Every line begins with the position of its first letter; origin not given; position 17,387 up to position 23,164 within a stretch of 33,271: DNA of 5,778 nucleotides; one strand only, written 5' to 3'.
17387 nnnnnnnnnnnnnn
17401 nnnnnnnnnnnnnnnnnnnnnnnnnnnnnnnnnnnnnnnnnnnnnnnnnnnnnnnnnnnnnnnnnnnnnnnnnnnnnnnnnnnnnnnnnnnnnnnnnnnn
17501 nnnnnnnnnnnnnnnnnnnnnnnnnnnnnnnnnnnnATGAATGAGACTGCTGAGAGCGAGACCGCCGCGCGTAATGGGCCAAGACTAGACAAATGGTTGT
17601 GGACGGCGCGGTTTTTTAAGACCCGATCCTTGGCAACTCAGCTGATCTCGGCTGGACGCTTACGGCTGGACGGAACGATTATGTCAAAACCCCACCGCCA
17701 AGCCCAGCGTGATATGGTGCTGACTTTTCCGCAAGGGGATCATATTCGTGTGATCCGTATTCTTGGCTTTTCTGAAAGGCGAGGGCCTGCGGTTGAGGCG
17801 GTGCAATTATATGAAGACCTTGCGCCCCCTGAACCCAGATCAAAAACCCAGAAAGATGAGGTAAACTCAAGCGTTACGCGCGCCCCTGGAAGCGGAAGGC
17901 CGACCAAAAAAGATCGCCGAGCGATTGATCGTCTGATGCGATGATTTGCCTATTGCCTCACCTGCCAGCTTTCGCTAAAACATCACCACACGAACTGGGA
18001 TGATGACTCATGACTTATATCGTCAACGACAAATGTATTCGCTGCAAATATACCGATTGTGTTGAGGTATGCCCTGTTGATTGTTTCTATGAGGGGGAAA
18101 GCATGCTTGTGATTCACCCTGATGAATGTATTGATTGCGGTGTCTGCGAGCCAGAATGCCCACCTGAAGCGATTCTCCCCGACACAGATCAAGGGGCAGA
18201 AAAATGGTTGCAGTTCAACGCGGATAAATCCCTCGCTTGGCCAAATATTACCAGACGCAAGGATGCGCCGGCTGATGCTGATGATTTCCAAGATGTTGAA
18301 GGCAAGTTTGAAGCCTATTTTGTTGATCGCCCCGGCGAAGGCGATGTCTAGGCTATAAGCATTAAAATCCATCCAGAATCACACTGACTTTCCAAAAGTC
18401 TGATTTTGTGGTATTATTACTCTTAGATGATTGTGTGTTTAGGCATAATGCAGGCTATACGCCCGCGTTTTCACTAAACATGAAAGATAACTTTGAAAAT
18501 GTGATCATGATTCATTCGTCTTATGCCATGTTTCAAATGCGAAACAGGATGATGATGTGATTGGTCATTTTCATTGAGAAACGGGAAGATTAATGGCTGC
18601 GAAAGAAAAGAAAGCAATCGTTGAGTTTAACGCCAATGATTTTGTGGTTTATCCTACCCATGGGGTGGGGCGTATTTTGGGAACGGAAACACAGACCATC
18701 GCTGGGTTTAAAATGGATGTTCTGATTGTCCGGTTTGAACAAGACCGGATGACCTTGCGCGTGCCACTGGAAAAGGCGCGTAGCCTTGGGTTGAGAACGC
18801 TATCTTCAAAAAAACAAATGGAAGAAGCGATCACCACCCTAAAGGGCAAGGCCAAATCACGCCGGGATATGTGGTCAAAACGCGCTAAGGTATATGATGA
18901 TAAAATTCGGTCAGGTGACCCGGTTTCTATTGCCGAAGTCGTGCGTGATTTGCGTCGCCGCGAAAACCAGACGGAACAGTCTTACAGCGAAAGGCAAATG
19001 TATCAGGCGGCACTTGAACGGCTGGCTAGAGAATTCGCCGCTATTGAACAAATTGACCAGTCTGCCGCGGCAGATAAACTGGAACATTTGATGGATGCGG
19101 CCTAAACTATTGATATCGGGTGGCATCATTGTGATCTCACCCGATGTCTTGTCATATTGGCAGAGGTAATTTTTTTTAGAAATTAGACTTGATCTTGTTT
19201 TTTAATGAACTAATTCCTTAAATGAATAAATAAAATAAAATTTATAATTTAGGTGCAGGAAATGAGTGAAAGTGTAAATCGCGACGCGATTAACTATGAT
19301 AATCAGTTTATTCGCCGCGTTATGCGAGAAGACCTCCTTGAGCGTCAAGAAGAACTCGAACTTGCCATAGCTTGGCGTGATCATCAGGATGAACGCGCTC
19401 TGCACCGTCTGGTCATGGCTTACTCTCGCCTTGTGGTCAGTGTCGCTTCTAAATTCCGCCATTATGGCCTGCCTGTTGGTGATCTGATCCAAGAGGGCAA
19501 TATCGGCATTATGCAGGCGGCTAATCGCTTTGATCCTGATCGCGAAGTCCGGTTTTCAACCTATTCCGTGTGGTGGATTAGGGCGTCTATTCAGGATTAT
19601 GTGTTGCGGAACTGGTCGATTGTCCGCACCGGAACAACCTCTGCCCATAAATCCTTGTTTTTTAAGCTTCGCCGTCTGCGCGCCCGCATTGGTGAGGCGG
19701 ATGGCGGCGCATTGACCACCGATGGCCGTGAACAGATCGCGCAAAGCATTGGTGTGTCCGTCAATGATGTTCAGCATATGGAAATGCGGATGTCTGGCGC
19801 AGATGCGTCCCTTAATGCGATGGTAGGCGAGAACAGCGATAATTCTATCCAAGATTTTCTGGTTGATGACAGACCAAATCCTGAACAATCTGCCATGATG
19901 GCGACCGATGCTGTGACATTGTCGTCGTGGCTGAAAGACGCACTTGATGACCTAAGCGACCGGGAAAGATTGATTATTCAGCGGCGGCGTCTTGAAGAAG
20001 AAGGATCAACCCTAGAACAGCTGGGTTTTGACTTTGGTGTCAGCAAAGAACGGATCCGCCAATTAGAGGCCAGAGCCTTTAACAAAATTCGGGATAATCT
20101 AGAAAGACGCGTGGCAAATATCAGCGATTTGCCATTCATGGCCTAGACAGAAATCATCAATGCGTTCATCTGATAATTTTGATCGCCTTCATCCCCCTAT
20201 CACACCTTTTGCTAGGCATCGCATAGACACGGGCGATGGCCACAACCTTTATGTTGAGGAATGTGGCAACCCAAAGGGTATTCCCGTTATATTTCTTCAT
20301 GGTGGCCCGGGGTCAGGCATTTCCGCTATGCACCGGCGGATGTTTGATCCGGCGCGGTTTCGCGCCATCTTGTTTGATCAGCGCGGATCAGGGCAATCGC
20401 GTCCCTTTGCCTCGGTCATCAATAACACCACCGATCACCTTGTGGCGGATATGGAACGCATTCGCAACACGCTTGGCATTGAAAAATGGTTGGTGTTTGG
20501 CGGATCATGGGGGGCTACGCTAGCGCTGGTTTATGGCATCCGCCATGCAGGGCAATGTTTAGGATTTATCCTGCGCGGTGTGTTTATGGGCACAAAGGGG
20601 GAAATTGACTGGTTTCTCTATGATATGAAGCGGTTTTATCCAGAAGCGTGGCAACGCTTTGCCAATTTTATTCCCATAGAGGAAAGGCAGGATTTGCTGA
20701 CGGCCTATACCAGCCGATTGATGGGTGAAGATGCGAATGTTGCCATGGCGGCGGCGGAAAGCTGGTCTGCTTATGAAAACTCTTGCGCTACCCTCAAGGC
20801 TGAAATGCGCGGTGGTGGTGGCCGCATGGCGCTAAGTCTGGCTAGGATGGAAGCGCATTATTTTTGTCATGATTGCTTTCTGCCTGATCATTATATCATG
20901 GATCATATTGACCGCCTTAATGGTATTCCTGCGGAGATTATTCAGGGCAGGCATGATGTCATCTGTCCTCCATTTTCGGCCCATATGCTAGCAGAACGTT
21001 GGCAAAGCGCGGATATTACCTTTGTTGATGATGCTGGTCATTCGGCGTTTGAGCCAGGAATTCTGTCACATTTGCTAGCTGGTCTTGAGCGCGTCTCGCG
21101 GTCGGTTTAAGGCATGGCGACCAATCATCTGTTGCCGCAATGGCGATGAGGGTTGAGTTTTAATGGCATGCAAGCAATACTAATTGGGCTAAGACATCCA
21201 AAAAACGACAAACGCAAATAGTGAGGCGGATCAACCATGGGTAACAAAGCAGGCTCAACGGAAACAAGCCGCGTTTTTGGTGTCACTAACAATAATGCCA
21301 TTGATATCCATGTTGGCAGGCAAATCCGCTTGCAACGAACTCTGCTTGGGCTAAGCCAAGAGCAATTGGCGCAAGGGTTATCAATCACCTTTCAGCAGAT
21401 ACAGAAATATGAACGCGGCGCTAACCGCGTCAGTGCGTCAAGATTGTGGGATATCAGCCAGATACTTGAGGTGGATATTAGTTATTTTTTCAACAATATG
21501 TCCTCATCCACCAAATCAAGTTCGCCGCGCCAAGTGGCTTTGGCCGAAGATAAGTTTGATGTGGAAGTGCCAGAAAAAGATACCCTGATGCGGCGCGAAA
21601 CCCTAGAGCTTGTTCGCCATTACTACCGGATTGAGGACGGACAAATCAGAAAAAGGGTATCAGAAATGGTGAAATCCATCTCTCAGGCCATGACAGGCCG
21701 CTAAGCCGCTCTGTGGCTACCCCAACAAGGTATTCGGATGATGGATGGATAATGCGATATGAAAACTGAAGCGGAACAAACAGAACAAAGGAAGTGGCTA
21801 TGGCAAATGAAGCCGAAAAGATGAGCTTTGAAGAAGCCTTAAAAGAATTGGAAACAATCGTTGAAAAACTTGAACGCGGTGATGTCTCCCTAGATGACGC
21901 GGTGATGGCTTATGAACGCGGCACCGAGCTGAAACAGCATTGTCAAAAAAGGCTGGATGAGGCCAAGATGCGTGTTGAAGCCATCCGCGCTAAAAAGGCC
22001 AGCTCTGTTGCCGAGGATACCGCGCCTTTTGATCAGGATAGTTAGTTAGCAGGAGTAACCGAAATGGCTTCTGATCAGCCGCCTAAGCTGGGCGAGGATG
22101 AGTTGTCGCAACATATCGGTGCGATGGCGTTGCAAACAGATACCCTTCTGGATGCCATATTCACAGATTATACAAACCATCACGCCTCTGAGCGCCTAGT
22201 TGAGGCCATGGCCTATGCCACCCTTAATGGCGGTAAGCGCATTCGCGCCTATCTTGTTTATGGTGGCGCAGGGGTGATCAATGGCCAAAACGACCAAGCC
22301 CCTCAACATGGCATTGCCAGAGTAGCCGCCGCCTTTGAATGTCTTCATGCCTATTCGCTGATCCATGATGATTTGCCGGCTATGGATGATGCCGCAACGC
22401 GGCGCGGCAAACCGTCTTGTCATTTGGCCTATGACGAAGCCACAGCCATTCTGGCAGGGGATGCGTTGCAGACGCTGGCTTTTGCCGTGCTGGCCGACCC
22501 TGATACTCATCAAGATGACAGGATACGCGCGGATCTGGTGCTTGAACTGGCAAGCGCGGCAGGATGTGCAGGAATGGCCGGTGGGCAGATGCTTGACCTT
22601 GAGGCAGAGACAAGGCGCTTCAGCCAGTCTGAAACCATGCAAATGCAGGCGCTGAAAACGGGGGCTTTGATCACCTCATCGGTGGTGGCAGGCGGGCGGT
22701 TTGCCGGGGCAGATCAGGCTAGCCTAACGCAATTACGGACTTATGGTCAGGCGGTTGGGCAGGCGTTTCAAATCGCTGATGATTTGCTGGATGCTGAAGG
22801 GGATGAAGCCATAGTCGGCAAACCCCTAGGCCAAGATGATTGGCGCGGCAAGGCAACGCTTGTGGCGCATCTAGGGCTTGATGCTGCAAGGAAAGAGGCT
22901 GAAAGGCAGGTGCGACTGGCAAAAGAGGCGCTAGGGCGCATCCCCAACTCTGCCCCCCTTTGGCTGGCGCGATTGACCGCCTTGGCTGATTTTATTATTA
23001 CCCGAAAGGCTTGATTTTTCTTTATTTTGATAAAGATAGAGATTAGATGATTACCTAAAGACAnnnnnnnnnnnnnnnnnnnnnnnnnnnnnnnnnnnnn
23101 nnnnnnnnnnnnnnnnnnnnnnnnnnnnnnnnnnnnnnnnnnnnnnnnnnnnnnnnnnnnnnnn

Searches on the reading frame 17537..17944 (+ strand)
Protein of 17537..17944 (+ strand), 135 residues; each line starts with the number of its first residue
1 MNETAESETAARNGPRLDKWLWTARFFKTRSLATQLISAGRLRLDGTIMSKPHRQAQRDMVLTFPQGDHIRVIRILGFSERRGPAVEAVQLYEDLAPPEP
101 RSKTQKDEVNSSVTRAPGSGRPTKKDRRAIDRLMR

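Call 84: search_protein_families(library=pfam, proteins=[window:17537-17944:+], max_evalue=0.00001)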
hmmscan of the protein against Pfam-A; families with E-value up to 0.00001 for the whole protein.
window:17537-17944:+ (135 aa): 1 family
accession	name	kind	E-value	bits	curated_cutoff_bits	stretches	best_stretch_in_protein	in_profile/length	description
PF01479.30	S4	-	2.4e-10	40.4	22.8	1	16-60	2-46/48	S4 domain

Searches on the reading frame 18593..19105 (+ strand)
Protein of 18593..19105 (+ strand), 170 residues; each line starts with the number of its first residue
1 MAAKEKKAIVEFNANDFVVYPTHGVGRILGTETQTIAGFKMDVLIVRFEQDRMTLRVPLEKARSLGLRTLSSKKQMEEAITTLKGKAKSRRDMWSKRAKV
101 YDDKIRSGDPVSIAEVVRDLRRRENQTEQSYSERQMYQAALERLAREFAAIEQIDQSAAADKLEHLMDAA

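Call 84: search_protein_families(library=pfam, proteins=[window:18593-19105:+], max_evalue=0.00001)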
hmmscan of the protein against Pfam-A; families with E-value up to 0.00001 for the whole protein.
window:18593-19105:+ (170 aa): 2 families
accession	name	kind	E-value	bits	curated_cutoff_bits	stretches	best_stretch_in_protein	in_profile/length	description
PF21095.3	CarD_C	-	1.1e-24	86.7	23.1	1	79-163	2-86/87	CarD, C-terminal domain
PF02559.22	CarD_TRCF_RID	-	1.9e-13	50.7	23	1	12-68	1-54/57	CarD-like/TRCF RID domain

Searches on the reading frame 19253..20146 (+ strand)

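Call 84: search_protein_families(library=pfam, proteins=[window:19253-20146:+], max_evalue=0.00001)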
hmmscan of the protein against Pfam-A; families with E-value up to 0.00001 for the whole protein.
window:19253-20146:+ (297 aa): 2 families
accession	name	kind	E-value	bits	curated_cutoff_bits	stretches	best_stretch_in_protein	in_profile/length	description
PF04542.20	Sigma70_r2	-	5.2e-20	71.4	24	1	53-121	1-69/71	Sigma-70 region 2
PF04545.22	Sigma70_r4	-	4.1e-15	55.5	24.1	1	230-280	1-49/50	Sigma-70, region 4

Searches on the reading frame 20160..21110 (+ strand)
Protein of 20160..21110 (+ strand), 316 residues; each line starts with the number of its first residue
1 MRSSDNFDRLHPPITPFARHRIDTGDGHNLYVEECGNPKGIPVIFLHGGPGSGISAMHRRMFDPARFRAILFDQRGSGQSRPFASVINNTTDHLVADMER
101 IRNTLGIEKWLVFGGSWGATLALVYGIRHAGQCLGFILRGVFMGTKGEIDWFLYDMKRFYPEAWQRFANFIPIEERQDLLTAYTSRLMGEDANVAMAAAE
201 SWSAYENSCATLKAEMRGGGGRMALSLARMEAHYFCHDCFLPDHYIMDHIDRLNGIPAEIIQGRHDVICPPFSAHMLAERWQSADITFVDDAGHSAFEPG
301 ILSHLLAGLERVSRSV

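Call 84: search_protein_families(library=pfam, proteins=[window:20160-21110:+], max_evalue=0.00001)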
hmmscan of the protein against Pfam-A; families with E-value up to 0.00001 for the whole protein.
window:20160-21110:+ (316 aa): 3 families
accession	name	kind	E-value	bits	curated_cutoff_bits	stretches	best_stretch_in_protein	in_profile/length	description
PF00561.26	Abhydrolase_1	-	3.6e-23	82.9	25.8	1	42-298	2-242/245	alpha/beta hydrolase fold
PF12146.15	Hydrolase_4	-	1.2e-10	41.5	27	1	64-167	29-137/239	Serine aminopeptidase, S33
PF12697.13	Abhydrolase_6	-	3e-10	41.5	26.3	1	43-298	1-208/217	Alpha/beta hydrolase family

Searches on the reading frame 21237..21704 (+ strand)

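Call 84: search_protein_families(library=pfam, proteins=[window:21237-21704:+], max_evalue=0.00001)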
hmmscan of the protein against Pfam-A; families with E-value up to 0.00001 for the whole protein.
window:21237-21704:+ (155 aa): 2 families
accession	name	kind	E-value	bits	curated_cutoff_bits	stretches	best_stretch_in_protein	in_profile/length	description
PF01381.28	HTH_3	-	4.1e-13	49.6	23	1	30-84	1-55/55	Helix-turn-helix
PF13560.12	HTH_31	-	2.9e-07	31.1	27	1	26-80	2-57/64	Helix-turn-helix domain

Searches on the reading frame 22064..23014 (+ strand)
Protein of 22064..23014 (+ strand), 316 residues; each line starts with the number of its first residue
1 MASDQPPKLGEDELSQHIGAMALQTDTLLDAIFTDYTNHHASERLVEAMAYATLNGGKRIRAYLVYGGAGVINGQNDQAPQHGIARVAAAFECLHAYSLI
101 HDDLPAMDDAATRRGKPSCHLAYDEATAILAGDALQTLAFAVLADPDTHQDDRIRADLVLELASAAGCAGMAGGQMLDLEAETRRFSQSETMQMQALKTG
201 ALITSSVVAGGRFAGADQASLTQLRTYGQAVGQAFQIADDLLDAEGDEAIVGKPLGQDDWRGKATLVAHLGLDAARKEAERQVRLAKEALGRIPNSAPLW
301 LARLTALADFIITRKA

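Call 84: search_protein_families(library=pfam, proteins=[window:22064-23014:+], max_evalue=0.00001)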
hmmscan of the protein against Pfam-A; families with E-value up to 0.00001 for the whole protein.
window:22064-23014:+ (316 aa): 1 family
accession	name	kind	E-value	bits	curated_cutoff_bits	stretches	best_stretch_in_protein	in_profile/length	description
PF00348.22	polyprenyl_synt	-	1.2e-51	175.8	27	1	44-283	3-230/251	Polyprenyl synthetase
